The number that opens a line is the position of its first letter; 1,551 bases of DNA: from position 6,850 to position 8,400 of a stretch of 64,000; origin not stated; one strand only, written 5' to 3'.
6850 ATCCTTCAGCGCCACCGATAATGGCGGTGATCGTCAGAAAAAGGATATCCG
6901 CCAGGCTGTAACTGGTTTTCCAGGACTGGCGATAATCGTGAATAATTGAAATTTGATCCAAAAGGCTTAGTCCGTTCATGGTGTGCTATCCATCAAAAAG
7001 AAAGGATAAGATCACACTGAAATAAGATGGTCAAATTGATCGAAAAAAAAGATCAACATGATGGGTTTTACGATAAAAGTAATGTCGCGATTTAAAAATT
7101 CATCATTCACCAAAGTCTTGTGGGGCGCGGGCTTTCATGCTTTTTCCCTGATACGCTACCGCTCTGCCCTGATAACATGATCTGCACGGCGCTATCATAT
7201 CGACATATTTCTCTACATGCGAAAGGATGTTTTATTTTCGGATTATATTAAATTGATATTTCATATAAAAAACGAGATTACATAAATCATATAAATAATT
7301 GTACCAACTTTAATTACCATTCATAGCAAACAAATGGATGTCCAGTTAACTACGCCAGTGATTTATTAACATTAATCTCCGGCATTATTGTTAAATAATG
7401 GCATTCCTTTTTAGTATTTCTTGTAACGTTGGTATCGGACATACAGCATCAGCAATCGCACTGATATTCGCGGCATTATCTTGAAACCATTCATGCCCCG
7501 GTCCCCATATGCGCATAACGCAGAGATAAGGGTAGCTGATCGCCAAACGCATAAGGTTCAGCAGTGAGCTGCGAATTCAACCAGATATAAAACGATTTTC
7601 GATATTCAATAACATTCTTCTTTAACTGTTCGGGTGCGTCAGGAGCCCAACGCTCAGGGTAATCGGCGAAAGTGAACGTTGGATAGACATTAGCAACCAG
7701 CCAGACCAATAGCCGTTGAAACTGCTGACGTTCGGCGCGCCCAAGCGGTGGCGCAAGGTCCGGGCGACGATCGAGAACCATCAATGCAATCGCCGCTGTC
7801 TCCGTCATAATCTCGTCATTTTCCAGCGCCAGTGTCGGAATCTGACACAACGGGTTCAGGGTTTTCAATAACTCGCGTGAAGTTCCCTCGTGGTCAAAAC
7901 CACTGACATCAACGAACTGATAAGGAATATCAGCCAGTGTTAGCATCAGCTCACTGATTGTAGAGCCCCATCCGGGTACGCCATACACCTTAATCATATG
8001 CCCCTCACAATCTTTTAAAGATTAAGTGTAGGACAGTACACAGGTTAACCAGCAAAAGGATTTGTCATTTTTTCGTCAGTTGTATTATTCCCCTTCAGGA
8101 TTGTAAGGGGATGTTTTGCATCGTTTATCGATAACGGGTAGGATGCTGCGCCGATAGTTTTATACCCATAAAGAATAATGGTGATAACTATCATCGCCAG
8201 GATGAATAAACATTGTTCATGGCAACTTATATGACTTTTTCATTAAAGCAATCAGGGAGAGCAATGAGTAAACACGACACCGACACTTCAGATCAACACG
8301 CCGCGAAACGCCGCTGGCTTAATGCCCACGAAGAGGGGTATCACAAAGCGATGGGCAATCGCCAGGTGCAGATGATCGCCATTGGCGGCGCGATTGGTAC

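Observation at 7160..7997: yncG GST-like gene appears short at the C-terminus, next to the H-rpt and Rhs insertion boundary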

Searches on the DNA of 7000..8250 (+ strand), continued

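Call 19: search_dna_similar(query=window:7391-7533:-, collection=ecoli_genomes, mode=distant, rows=spread, max_rows=40)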
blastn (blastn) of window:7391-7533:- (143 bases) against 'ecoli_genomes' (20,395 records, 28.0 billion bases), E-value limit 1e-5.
Records with a match: 4557; places in all: 4558; records where one place covers at least 80% of the query: 4535.
Genomes with a match: 4556 of 5426; with a place that covers at least 80% of the query: 4534. Places per genome that has any: lowest 1, median 1, highest 2. On chromosomes: 4552 places; on plasmids: 6.
Best place of each record, by identity: >=99% 141; 95-99% 12; 90-95% 401; 80-90% 4003.
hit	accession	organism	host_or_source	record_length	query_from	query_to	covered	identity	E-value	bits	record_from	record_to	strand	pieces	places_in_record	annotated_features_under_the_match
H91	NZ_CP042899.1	Escherichia coli strain CFSAN061763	missing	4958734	1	143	100%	100.0%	3e-66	259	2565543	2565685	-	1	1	yncG: glutathione S-transferase N-terminal domain-containing protein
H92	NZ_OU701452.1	Escherichia coli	Homo sapiens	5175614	1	143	100%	100.0%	3e-66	259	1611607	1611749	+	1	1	yncG: glutathione S-transferase N-terminal domain-containing protein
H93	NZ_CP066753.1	Escherichia coli O157:H7 strain ECP19-598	missing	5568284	5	141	96%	90.5%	4e-45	189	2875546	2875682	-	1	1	yncG: glutathione S-transferase family protein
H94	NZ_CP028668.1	Escherichia coli strain 117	cattle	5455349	5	141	96%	90.5%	4e-45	189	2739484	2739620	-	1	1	yncG: glutathione S-transferase family protein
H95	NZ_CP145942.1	Escherichia coli PA11 strain PA11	-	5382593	5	141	96%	90.5%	4e-45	189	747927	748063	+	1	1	yncG: glutathione S-transferase family protein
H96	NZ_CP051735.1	Escherichia coli strain SCU-108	Homo sapiens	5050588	5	143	97%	87.8%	1e-40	175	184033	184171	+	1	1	yncG: glutathione S-transferase family protein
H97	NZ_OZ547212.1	Escherichia coli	Homo sapiens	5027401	5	143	97%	87.8%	1e-40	175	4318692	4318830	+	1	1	yncG: glutathione S-transferase family protein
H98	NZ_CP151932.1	Escherichia coli strain 8178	Mus musculus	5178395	5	143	97%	87.0%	1e-39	170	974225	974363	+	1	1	yncG: glutathione S-transferase family protein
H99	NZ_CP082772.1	Escherichia coli O2:H1 strain HM670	Homo sapiens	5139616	5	143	97%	86.3%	5e-38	166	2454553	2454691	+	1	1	yncG: glutathione S-transferase family protein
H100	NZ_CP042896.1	Escherichia coli strain CFSAN061771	missing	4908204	5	141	96%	87.6%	1e-39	171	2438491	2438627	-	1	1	yncG: glutathione S-transferase family protein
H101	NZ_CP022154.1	Escherichia coli strain ABWA45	wastewater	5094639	5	141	96%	87.6%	1e-39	171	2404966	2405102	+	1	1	yncG: glutathione S-transferase family protein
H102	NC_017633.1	Escherichia coli ETEC H10407 strain ETEC H10407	-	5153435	5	141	96%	87.6%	1e-39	171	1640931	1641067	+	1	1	yncG: glutathione S-transferase family protein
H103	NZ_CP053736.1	Escherichia coli strain CP8-3_Sichuan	pig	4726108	5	141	96%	87.6%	1e-39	171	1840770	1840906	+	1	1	yncG: glutathione S-transferase family protein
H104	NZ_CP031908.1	Escherichia coli O103:H2 strain FWSEC0007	Homo sapiens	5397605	5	141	96%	87.6%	1e-39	171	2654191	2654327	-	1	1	yncG: glutathione S-transferase family protein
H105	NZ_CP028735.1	Escherichia coli strain A41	Antechinus bellus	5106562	5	141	96%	87.6%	1e-39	171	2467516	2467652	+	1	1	yncG: glutathione S-transferase family protein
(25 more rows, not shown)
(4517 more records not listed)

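Call 23: get_annotated_region(hit=H93, flank=5000)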
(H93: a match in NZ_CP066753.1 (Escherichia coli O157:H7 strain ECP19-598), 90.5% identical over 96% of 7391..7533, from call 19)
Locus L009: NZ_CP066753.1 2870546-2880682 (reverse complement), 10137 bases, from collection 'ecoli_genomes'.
description: Escherichia coli O157:H7 strain ECP19-598 chromosome, complete genome
organism: Escherichia coli O157:H7 strain ECP19-598 (NCBI taxid 83334)
replicon: chromosome; assembly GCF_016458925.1
host: -; source: missing; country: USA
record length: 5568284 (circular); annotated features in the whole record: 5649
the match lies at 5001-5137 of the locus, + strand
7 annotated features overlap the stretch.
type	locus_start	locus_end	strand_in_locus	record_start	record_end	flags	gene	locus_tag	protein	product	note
CDS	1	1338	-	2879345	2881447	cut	pqqU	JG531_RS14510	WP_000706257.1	TonB-dependent receptor PqqU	-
CDS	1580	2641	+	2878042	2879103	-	yncE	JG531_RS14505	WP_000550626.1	YncE family protein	-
CDS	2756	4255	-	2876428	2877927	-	ansP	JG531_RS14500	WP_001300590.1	L-asparagine permease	-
CDS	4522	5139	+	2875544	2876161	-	yncG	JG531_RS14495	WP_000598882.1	glutathione S-transferase family protein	-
CDS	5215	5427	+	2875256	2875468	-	yncH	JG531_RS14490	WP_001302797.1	YncH family protein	-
CDS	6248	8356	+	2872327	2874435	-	-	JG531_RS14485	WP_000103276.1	type VI secretion system tip protein VgrG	-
CDS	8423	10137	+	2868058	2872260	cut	-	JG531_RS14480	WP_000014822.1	RHS element core protein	-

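Call 29: search_dna_similar(query=L004:5526-5586:+, collection=ecoli_genomes, mode=near, rows=spread, max_rows=15)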
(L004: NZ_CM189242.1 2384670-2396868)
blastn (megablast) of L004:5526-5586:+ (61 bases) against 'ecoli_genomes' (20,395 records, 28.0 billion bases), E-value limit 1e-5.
Records with a match: 1383; places in all: 1384; records where one place covers at least 80% of the query: 1383.
Genomes with a match: 1382 of 5426; with a place that covers at least 80% of the query: 1382. Places per genome that has any: lowest 1, median 1, highest 2. On chromosomes: 1380 places; on plasmids: 4.
Best place of each record, by identity: >=99% 381; 95-99% 1001; 90-95% 1.
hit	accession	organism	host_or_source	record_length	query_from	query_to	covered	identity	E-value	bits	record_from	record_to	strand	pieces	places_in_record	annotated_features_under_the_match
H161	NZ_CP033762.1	Escherichia coli strain FDAARGOS_536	Homo sapiens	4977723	1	61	100%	100.0%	5e-23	113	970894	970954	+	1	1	yncG: glutathione S-transferase family protein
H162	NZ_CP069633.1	Escherichia coli strain SSGw1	not applicable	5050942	1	61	100%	100.0%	5e-23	113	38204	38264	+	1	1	yncG: glutathione S-transferase family protein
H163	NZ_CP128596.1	Escherichia coli strain muskdeer13-4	musk deer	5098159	1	61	100%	100.0%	5e-23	113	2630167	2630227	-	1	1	yncG: glutathione S-transferase family protein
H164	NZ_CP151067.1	Escherichia coli strain 21KM1392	Dog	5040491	1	61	100%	100.0%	5e-23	113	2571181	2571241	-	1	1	yncG: glutathione S-transferase family protein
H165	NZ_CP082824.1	Escherichia coli strain SCAID URN1-2021 (19/278)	Homo sapiens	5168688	1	61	100%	98.4%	2e-21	108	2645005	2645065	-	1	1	yncG: glutathione S-transferase family protein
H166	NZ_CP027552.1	Escherichia coli strain 2015C-4498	Homo sapiens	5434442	1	61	100%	95.1%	2e-17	95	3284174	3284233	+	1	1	yncG: glutathione S-transferase family protein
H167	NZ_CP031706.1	Escherichia coli strain R1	cattle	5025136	1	61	100%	95.1%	2e-17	95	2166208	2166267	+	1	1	yncG: glutathione S-transferase family protein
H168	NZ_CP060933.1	Escherichia coli strain EC12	Homo sapiens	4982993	1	61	100%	95.1%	2e-17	95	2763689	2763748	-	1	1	yncG: glutathione S-transferase family protein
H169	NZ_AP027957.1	Escherichia coli strain VE-T10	-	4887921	1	61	100%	95.1%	2e-17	95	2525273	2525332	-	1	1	yncG: glutathione S-transferase family protein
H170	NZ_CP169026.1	Escherichia coli strain UTME-2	beef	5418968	1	61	100%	95.1%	2e-17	95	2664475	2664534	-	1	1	yncG: glutathione S-transferase family protein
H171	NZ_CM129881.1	Escherichia coli strain MB07011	seawater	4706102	1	61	100%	95.1%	2e-17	95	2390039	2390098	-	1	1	yncG: glutathione S-transferase family protein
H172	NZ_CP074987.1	Escherichia coli strain 10205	Homo sapiens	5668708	1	61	100%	95.1%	2e-17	95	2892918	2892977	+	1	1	yncG: glutathione S-transferase family protein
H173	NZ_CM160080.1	Escherichia coli strain GPEC349-628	chicken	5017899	1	61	100%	95.1%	2e-17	95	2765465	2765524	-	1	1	yncG: glutathione S-transferase family protein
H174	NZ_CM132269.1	Escherichia coli strain 20AR1039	Homo sapiens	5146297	1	61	100%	95.1%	2e-17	95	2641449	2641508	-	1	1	yncG: glutathione S-transferase family protein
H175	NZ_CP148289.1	Escherichia coli strain Z1323PEC0008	Cat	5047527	1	60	98%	95.0%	7e-17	94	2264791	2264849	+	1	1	yncG: glutathione S-transferase family protein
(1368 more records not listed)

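Call 33: search_dna_similar(query=window:7093-7212:-, collection=ecoli_genomes, mode=near, rows=spread, max_rows=40)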
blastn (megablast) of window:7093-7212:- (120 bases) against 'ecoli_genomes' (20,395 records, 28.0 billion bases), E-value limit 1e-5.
Records with a match: 153; places in all: 153; records where one place covers at least 80% of the query: 142.
Genomes with a match: 153 of 5426; with a place that covers at least 80% of the query: 142. Places per genome that has any: lowest 1, median 1, highest 1. On chromosomes: 153 places; on plasmids: 0.
Best place of each record, by identity: >=99% 142; 90-95% 11.
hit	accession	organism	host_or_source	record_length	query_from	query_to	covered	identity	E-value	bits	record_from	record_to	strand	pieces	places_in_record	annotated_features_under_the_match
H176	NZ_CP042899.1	Escherichia coli strain CFSAN061763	missing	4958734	1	120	100%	100.0%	2e-55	222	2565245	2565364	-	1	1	none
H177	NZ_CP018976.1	Escherichia coli strain Ecol_545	Homo sapiens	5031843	1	120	100%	100.0%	2e-55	222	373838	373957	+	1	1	none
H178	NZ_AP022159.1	Escherichia coli strain WP5-S18-ESBL-07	-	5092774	1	120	100%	100.0%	2e-55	222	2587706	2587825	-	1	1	none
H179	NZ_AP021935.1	Escherichia coli strain WP2-W18-ESBL-10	-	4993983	1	120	100%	100.0%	2e-55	222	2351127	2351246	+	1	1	none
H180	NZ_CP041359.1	Escherichia coli strain U1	missing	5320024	1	120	100%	100.0%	2e-55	222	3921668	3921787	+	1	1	none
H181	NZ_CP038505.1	Escherichia coli strain 28Eco12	Homo sapiens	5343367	1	120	100%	100.0%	2e-55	222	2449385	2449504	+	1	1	none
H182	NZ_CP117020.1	Escherichia coli strain MLI106K3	Homo sapiens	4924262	1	120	100%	100.0%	2e-55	222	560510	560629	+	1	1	none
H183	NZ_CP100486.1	Escherichia coli strain LH85-a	Gallus gallus domesticus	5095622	1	120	100%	100.0%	2e-55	222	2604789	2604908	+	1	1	none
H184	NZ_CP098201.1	Escherichia coli strain Z0117EC0056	Canis lupus familiaris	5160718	1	120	100%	100.0%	2e-55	222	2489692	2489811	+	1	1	none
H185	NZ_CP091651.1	Escherichia coli strain KTa008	river water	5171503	1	120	100%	100.0%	2e-55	222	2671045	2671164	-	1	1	none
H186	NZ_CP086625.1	Escherichia coli strain RIVM_C037166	Homo sapiens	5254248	1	120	100%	100.0%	2e-55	222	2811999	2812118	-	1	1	none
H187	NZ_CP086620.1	Escherichia coli strain RIVM_C039205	Homo sapiens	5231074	1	120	100%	100.0%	2e-55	222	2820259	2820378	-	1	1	none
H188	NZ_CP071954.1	Escherichia coli strain SB0258h1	Manawatu river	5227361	1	120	100%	100.0%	2e-55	222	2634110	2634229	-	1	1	none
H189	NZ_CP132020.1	Escherichia coli strain JCH8249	Homo sapiens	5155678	1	120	100%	100.0%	2e-55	222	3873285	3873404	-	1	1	none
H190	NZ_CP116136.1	Escherichia coli strain DETEC-P649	ICU patient oral swab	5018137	1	120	100%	100.0%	2e-55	222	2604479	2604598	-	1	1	none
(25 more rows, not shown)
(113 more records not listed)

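Call 40: search_dna_similar(query=L002:9542-9602:-, collection=ecoli_genomes, mode=near, rows=spread, max_rows=12)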
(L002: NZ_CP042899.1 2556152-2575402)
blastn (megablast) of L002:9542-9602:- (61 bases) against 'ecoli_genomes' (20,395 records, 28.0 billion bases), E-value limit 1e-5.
Records with a match: 1688; places in all: 1688; records where one place covers at least 80% of the query: 1688.
Genomes with a match: 1688 of 5426; with a place that covers at least 80% of the query: 1688. Places per genome that has any: lowest 1, median 1, highest 1. On chromosomes: 1688 places; on plasmids: 0.
Best place of each record, by identity: >=99% 137; 95-99% 1536; 90-95% 15.
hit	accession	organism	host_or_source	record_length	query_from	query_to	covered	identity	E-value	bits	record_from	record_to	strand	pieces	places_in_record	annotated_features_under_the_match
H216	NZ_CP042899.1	Escherichia coli strain CFSAN061763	missing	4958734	1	61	100%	100.0%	5e-23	113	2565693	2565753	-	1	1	yncG: glutathione S-transferase N-terminal domain-containing protein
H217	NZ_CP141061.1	Escherichia coli strain KE55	Homo sapiens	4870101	1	61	100%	96.7%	1e-19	102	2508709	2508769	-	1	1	yncG: glutathione S-transferase N-terminal domain-containing protein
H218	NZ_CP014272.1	Escherichia coli K-12 strain K-12 C3026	laboratory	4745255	1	59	97%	96.6%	1e-18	99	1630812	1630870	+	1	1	yncG: glutathione S-transferase family protein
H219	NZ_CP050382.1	Escherichia coli strain 52148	Homo sapiens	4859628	1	59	97%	96.6%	1e-18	99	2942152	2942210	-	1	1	yncG: glutathione S-transferase family protein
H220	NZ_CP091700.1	Escherichia coli strain KFu019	river water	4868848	1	59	97%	96.6%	1e-18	99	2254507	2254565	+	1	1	yncG: glutathione S-transferase family protein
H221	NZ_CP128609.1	Escherichia coli strain HZ13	Homo sapiens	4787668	1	59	97%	96.6%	1e-18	99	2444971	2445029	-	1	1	yncG: glutathione S-transferase family protein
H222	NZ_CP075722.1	Escherichia coli strain CPE35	Sus scrofa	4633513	1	59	97%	96.6%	1e-18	99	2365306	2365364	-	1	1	yncG: glutathione S-transferase family protein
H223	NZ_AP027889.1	Escherichia coli strain 2018-06-4CC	Homo sapiens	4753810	1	59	97%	96.6%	1e-18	99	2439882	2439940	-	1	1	yncG: glutathione S-transferase family protein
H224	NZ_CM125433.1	Escherichia coli strain T142A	pig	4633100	1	59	97%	96.6%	1e-18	99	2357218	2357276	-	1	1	yncG: glutathione S-transferase family protein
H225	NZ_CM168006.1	Escherichia coli strain PEC414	Sus scrofa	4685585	1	59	97%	96.6%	1e-18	99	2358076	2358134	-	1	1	yncG: glutathione S-transferase family protein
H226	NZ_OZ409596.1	Escherichia coli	Canis lupus familiaris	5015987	1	59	97%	96.6%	1e-18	99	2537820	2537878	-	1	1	yncG: glutathione S-transferase family protein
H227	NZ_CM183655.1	Escherichia coli strain GmF052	Homo sapiens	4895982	4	61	95%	94.8%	2e-16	92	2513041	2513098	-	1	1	yncG: glutathione S-transferase family protein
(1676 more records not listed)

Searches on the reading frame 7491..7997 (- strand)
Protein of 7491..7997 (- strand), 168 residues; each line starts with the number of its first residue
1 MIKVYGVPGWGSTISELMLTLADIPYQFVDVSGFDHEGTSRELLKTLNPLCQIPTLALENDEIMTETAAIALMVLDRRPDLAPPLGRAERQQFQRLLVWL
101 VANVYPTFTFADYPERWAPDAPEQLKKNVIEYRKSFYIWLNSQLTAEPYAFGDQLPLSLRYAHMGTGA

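Call 4: search_protein_families(library=pfam, proteins=[window:7491-7997:-], max_evalue=1)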
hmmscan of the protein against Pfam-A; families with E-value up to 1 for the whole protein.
window:7491-7997:- (168 aa): 3 families
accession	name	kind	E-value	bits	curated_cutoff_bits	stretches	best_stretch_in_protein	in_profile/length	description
PF13409.12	GST_N_2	-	5.1e-08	33.8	25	1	17-73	10-66/70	Glutathione S-transferase, N-terminal domain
PF13417.12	GST_N_3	-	8.8e-07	29.6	22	1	17-79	15-72/75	Glutathione S-transferase, N-terminal domain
PF02798.26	GST_N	-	8.9e-05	23.2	20.9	1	2-71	3-71/76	Glutathione S-transferase, N-terminal domain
